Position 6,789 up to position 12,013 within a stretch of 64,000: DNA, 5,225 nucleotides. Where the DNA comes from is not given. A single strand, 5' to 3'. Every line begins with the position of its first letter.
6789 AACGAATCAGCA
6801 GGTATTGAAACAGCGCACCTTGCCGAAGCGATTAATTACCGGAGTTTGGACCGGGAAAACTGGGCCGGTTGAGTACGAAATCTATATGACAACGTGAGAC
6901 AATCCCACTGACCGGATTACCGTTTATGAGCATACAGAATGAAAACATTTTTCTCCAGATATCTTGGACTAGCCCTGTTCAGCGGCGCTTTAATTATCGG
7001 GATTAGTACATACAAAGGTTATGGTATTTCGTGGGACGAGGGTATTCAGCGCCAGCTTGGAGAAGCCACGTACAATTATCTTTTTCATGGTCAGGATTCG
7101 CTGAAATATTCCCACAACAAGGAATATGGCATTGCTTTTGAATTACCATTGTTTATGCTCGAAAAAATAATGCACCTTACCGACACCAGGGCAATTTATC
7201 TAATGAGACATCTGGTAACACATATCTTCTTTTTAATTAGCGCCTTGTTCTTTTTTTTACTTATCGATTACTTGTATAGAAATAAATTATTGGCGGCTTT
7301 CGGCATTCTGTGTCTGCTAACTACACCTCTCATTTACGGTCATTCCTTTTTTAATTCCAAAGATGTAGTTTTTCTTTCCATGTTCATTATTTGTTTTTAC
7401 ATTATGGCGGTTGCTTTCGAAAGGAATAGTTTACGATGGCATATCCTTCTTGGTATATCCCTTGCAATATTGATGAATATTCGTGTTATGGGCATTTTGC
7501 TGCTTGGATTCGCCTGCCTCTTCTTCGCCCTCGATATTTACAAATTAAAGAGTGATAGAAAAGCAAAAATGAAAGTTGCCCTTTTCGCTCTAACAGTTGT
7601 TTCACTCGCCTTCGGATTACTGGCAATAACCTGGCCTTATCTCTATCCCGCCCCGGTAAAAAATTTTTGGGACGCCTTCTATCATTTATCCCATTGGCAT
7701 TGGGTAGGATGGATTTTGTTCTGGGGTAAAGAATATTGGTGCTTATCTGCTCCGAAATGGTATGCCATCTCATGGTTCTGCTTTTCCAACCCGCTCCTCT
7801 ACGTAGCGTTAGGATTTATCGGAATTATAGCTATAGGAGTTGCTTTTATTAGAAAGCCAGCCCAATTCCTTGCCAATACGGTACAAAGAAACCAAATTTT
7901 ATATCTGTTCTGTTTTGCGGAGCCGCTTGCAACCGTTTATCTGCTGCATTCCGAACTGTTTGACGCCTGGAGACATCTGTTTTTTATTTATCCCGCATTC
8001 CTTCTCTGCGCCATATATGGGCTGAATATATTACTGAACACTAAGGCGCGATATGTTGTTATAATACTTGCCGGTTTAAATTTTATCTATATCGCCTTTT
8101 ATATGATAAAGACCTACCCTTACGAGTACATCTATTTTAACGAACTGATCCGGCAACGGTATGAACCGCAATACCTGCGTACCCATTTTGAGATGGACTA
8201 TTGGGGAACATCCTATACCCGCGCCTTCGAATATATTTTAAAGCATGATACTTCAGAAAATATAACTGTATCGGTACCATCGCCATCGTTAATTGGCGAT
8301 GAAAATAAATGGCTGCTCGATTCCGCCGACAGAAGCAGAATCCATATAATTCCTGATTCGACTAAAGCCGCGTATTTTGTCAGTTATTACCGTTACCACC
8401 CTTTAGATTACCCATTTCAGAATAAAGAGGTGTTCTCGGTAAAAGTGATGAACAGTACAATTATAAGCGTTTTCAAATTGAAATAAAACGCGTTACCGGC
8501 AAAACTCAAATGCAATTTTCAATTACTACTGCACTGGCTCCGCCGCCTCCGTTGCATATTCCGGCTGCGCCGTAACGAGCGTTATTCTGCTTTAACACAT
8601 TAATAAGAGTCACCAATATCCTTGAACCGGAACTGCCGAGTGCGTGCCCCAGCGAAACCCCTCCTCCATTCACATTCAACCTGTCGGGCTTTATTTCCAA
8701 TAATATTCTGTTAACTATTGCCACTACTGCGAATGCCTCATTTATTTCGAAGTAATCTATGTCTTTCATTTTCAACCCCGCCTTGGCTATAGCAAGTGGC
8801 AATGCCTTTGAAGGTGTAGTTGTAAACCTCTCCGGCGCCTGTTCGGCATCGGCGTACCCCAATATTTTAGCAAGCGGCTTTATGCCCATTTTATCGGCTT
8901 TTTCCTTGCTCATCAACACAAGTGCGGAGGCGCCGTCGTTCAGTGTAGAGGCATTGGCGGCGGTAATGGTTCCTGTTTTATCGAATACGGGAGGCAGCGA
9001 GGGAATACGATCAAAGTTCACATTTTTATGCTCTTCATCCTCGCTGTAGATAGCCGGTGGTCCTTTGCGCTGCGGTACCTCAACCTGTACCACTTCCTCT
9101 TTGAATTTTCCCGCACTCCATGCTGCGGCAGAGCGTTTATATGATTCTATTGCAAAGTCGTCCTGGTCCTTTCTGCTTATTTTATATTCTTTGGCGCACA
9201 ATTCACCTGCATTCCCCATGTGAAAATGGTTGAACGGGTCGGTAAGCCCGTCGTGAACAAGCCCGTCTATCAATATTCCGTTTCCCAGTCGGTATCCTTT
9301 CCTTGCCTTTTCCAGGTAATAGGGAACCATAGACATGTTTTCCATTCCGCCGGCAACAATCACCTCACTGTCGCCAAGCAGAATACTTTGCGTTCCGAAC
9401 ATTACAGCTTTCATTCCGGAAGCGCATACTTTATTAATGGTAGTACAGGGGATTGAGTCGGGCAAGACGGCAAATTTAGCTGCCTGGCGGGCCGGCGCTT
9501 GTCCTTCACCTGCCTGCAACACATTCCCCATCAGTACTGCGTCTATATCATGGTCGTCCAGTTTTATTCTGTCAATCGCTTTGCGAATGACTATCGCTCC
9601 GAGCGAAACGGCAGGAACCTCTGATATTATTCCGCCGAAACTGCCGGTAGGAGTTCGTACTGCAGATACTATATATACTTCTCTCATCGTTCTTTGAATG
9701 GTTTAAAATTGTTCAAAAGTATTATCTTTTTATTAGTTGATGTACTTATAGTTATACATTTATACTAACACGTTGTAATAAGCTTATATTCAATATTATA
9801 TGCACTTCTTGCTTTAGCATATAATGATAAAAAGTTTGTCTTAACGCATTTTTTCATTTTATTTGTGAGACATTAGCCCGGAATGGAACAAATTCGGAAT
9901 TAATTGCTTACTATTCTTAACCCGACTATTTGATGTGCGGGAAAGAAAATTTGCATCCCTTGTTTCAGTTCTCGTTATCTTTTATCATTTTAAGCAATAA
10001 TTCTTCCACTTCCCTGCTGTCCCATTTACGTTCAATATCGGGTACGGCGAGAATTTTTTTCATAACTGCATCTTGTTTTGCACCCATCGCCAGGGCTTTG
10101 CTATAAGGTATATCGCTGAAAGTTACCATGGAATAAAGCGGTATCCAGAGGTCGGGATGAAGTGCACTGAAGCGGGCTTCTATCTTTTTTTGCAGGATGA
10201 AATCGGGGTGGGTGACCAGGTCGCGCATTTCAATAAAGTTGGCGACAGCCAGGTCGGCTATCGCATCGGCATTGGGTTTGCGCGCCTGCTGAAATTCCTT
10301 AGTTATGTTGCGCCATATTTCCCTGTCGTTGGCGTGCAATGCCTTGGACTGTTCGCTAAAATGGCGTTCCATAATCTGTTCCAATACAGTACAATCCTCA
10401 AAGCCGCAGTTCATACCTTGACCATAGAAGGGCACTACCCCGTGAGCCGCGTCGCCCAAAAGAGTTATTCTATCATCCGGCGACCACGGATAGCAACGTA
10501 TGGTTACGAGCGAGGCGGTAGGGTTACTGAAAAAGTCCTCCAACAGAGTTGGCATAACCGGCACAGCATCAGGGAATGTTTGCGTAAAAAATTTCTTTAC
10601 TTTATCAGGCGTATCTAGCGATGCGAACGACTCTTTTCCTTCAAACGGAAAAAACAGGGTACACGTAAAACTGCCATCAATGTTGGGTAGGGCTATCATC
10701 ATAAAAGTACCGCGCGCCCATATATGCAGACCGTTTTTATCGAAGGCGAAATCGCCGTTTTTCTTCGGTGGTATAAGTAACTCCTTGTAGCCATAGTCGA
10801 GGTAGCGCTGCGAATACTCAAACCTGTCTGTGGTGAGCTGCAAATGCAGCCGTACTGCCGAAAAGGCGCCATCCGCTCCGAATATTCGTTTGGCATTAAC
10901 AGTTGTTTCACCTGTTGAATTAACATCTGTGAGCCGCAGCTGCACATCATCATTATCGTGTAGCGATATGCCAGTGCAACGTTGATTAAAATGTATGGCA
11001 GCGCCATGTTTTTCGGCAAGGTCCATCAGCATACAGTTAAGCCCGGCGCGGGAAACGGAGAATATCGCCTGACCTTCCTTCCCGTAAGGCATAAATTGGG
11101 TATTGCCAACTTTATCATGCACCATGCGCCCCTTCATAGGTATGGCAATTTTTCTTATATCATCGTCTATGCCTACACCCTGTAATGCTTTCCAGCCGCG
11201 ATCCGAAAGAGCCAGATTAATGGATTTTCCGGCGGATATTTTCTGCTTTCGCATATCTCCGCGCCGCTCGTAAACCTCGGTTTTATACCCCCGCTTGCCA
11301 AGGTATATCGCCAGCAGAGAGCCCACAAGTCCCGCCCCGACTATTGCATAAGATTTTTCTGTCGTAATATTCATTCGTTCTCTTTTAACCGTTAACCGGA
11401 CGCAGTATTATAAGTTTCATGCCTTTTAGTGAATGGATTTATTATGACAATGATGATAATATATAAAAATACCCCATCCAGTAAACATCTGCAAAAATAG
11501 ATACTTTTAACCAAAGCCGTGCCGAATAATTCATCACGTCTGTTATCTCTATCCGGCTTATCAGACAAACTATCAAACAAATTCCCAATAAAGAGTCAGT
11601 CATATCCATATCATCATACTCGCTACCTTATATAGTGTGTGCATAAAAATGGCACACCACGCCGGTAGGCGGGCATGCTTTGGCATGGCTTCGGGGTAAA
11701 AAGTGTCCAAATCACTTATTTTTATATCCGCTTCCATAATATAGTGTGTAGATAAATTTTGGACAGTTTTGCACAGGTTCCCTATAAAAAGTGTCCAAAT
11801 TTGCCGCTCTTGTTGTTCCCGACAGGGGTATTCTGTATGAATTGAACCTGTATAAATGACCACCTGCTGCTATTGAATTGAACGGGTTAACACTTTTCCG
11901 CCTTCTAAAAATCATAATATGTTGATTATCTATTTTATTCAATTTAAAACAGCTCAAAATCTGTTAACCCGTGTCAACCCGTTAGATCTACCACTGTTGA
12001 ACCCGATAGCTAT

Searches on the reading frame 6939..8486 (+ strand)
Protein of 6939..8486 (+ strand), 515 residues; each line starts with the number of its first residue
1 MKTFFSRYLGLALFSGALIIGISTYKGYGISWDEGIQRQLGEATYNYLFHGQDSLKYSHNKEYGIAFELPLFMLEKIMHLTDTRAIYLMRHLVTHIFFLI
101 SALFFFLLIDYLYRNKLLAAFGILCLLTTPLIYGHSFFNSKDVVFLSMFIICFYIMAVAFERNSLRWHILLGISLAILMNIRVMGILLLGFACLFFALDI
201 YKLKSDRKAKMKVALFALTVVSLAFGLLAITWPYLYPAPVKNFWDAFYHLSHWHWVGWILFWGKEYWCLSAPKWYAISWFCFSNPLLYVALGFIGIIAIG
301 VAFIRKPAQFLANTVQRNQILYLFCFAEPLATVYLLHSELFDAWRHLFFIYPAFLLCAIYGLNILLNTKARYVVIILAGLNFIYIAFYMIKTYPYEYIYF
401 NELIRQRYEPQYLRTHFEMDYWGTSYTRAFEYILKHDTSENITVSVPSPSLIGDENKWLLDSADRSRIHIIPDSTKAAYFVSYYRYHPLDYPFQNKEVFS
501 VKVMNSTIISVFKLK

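Call 14: search_protein_families(library=pfam, proteins=[window:6939-8486:+])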
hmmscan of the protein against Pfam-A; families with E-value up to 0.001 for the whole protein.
window:6939-8486:+ (515 aa): 1 family
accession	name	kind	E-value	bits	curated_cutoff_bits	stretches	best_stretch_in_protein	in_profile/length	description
PF13231.12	PMT_2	-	2.6e-07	31.4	26.1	1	92-222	26-155/160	Dolichyl-phosphate-mannose-protein mannosyltransferase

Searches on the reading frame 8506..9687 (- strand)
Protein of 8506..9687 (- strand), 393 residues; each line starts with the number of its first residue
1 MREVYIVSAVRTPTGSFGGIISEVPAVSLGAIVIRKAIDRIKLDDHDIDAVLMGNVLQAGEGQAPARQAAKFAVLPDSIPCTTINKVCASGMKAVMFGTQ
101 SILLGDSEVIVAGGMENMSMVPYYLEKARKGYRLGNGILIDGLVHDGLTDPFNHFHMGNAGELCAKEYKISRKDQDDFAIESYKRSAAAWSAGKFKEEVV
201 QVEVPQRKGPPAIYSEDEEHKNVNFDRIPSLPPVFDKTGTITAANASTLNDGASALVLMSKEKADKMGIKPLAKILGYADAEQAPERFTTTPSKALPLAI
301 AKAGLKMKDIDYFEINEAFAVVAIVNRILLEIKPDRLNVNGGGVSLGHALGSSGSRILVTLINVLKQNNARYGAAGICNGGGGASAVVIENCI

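Call 14: search_protein_families(library=pfam, proteins=[window:8506-9687:-])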
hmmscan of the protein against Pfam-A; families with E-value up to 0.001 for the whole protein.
window:8506-9687:- (393 aa): 4 families
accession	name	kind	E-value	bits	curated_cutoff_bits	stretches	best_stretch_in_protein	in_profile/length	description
PF00108.29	Thiolase_N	-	1.2e-91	307.1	26.4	1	4-262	1-260/260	Thiolase, N-terminal domain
PF02803.24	Thiolase_C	-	5.6e-40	136.2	27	1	270-390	2-122/123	Thiolase, C-terminal domain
PF22691.2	Thiolase_C_1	-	0.00023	21.3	28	0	283-325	11-53/144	Thiolase C-terminal domain-like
PF00109.32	ketoacyl-synt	-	0.00039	20.5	20.8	0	82-118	168-204/252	Beta-ketoacyl synthase, N-terminal domain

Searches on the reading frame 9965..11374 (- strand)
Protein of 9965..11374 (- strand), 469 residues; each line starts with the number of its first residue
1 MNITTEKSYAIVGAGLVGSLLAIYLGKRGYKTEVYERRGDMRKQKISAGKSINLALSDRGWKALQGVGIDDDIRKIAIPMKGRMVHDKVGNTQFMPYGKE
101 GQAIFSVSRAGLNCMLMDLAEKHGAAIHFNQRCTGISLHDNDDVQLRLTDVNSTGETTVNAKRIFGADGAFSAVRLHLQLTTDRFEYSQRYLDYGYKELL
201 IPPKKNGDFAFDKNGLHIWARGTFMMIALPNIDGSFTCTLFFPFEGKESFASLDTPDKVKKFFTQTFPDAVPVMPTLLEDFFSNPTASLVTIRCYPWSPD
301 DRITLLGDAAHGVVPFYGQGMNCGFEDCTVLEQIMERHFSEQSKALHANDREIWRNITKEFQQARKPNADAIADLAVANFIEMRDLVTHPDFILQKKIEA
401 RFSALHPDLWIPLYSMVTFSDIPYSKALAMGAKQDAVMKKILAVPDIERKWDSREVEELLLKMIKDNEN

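Call 14: search_protein_families(library=pfam, proteins=[window:9965-11374:-])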
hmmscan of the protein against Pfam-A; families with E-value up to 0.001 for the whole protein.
window:9965-11374:- (469 aa): 4 families
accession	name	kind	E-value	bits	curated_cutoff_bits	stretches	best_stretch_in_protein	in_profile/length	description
PF01494.25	FAD_binding_3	-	5.5e-25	88.8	22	1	10-340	5-323/349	FAD binding domain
PF01266.30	DAO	-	1.4e-08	35.1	27.9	0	9-39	2-32/353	FAD dependent oxidoreductase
PF13450.12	NAD_binding_8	-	3.6e-05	24.4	21.9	1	11-40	1-30/68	NAD(P)-binding Rossmann-like domain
PF00070.33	Pyr_redox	-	0.00029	21.7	22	0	10-45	3-39/82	Pyridine nucleotide-disulphide oxidoreductase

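Call 60: find_encoding_contigs(protein=window:9965-11374:-, flank=6000, max_places=10)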
Protein window:9965-11374:- (469 aa): 3 contigs read that carry it; 3 places shown.
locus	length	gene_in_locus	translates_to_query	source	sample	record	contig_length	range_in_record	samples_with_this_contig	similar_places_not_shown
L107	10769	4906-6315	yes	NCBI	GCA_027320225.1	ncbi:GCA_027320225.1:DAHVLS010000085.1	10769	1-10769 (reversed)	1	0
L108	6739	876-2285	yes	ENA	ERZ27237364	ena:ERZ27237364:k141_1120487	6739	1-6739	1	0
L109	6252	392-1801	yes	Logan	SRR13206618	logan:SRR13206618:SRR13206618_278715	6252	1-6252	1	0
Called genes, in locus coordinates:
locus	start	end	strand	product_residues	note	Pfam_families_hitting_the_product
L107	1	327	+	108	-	?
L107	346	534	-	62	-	-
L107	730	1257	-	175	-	PF04264:YceI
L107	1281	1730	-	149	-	PF07681:DoxX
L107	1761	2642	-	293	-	PF02678:Pirin, PF05726:Pirin_C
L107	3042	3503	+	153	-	PF00011:HSP20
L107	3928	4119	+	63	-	-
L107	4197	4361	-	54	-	-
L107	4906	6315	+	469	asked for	PF01266:DAO (faint), PF01494:FAD_binding_3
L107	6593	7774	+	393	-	PF00108:Thiolase_N, PF02803:Thiolase_C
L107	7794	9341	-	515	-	PF13231:PMT_2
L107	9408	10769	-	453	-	?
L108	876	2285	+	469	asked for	PF01266:DAO (faint), PF01494:FAD_binding_3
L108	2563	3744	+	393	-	PF00108:Thiolase_N, PF02803:Thiolase_C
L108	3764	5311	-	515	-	PF13231:PMT_2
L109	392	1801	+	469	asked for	PF01266:DAO (faint), PF01494:FAD_binding_3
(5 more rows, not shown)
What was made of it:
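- The right arm is spanned by the NCBI MAG contig (call 60).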

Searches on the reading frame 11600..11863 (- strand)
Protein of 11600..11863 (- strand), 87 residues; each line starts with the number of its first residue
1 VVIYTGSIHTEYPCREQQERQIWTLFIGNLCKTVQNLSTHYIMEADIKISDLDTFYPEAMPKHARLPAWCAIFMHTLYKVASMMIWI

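Call 15: search_protein_families(library=pfam, proteins=[window:11600-11863:-], max_evalue=1)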
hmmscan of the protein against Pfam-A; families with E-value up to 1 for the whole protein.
window:11600-11863:- (87 aa): 2 families
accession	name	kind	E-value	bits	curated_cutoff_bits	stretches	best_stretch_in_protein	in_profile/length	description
PF19244.4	Poly_A_pol_cat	-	0.068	13.8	30.2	1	38-79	27-65/131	Poly(A) polymerase catalytic subunit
PF11125.13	Phage_MS2_lysis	-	0.18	12.3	25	1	9-20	3-14/54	Bacteriophage MS2, lysis protein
